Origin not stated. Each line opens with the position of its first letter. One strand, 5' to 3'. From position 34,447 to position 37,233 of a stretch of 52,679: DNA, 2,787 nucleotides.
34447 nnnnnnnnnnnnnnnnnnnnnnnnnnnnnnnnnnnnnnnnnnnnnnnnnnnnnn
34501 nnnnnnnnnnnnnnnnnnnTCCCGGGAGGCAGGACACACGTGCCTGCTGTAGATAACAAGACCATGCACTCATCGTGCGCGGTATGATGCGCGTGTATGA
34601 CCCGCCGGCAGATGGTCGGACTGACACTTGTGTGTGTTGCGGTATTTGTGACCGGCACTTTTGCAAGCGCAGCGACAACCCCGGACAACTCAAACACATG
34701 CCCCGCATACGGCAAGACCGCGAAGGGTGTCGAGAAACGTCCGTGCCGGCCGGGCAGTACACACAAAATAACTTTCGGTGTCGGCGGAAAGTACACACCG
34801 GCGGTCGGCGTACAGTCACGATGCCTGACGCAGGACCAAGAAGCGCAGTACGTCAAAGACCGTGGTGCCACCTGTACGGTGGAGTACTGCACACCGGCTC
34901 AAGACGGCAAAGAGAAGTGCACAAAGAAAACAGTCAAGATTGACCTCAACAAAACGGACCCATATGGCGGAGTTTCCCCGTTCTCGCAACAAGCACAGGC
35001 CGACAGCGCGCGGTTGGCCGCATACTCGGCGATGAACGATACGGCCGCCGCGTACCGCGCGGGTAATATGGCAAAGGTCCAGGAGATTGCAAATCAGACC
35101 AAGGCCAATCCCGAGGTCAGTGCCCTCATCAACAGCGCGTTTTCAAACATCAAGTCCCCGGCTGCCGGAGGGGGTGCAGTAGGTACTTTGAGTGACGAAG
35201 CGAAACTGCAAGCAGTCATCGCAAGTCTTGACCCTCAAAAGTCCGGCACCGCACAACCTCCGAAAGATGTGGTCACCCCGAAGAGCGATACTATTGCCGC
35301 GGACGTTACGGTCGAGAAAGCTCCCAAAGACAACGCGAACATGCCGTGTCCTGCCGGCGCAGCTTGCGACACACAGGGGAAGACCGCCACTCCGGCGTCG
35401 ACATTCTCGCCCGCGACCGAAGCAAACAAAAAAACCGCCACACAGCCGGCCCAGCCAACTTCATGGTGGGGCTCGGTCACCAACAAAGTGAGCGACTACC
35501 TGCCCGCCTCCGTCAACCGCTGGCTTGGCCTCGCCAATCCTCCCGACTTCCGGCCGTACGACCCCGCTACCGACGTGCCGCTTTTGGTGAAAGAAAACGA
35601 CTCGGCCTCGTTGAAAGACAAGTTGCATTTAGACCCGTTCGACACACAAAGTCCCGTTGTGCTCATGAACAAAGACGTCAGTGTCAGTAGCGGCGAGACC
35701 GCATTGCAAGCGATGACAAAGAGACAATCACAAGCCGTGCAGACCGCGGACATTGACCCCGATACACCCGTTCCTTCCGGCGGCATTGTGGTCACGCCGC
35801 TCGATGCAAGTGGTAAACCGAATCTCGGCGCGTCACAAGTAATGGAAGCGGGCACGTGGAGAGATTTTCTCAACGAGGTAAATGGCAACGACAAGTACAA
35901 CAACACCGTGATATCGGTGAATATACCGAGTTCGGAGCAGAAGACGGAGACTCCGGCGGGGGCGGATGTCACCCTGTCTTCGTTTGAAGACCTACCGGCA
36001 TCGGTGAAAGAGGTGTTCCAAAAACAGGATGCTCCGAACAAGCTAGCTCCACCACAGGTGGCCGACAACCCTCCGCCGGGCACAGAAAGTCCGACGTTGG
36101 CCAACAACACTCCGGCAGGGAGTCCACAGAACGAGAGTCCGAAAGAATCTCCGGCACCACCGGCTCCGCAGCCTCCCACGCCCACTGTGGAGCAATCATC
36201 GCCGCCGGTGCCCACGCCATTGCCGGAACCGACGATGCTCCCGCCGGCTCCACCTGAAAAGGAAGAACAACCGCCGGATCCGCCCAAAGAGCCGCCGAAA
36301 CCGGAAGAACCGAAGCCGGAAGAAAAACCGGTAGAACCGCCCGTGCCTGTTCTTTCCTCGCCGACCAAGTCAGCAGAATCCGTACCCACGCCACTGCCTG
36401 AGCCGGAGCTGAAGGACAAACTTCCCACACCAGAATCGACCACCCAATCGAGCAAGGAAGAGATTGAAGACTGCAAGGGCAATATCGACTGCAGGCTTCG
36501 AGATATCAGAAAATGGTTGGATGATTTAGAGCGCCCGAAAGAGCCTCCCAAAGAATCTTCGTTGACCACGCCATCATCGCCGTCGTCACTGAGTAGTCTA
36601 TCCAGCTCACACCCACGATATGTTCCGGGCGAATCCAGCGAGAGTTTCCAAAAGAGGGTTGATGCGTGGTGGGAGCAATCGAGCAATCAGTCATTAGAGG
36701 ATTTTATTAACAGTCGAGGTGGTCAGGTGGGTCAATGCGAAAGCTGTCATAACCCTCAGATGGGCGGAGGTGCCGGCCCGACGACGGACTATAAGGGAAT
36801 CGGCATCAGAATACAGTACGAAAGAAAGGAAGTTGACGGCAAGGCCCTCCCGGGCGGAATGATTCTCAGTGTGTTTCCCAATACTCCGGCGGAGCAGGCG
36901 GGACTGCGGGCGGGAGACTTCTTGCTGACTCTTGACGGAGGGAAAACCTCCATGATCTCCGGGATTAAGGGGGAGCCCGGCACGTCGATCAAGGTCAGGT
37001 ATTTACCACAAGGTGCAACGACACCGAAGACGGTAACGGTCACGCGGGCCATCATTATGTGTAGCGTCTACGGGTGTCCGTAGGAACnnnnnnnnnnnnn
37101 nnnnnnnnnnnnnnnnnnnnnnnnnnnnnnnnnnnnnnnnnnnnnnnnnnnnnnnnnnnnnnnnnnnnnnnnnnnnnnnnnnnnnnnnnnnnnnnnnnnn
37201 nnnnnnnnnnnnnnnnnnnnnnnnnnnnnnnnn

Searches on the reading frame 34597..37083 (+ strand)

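Call 5: search_protein_families(library=pfam, proteins=[window:34597-37083:+], max_evalue=1)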
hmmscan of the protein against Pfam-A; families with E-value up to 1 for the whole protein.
window:34597-37083:+ (828 aa): 4 families
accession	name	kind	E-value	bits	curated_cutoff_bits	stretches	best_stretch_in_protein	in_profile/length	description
PF17820.7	PDZ_6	-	2.9e-05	24.2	27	1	756-783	2-29/54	PDZ domain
PF13180.12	PDZ_2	-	0.00044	20.9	27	1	735-784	3-44/80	PDZ domain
PF00595.29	PDZ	-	0.0017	19.1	23.2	1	734-787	11-60/81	PDZ domain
PF11021.13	DUF2613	-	0.13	12.8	22.1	1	7-33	12-38/55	Protein of unknown function (DUF2613)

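Call 11: search_protein_families(library=ncbifam, proteins=[window:34597-37083:+], max_evalue=1)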
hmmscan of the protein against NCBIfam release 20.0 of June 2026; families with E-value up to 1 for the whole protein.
window:34597-37083:+ (828 aa): 12 families
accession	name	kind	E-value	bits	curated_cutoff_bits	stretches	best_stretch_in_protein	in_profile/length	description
TIGR00225.1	prc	subfamily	1.2e-08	34.4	218.6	1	730-821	48-137/335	C-terminal processing peptidase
NF045589.1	Cterm_S41_CtpB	exception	1.7e-05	23.7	633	1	731-820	115-203/416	carboxyl-terminal processing protease CtpB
NF052377.1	lmo1851_S41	exception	2.1e-05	23.4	725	1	731-821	105-193/468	lmo1851 family serine protease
TIGR02037.1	degP_htrA_DO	subfamily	0.00045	19.3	416.2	1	749-816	256-328/434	Do family serine endopeptidase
TIGR03900.1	prc_long_Delta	hypoth_equivalog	0.00057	17.9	660.95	1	755-821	154-226/973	MXAN_5808 family serine peptidase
NF041521.1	HhoA_HhoB_HtrA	equivalog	0.0025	17.2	450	1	750-784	261-295/335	HhoA/HhoB/HtrA family serine endopeptidase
NF045588.1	Cterm_S41_CtpA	exception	0.0025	16.8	625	1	731-821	109-199/401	carboxyl-terminal processing protease CtpA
TIGR00054.1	TIGR00054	equivalog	0.0035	16.3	147.55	1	755-816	205-270/421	RIP metalloprotease RseP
NF007526.1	PRK10139.1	equivalog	0.0066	15.2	756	1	751-816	290-360/456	serine endoprotease DegQ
TIGR02038.1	protease_degS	equivalog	0.03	13.5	422.95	1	747-785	273-311/351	outer membrane-stress sensor serine endopeptidase DegS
NF008189.1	PRK10942.1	equivalog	0.048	12.1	720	1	752-796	313-357/477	serine endoprotease DegP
NF047968.1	SerProtHtrA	equivalog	0.14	11.5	470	1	735-786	272-323/357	serine protease HtrA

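Call 62: search_protein_families(library=padloc, proteins=[window:34597-37083:+], max_evalue=0.1)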
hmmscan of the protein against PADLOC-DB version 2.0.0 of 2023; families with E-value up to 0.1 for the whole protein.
window:34597-37083:+ (828 aa): 0 families
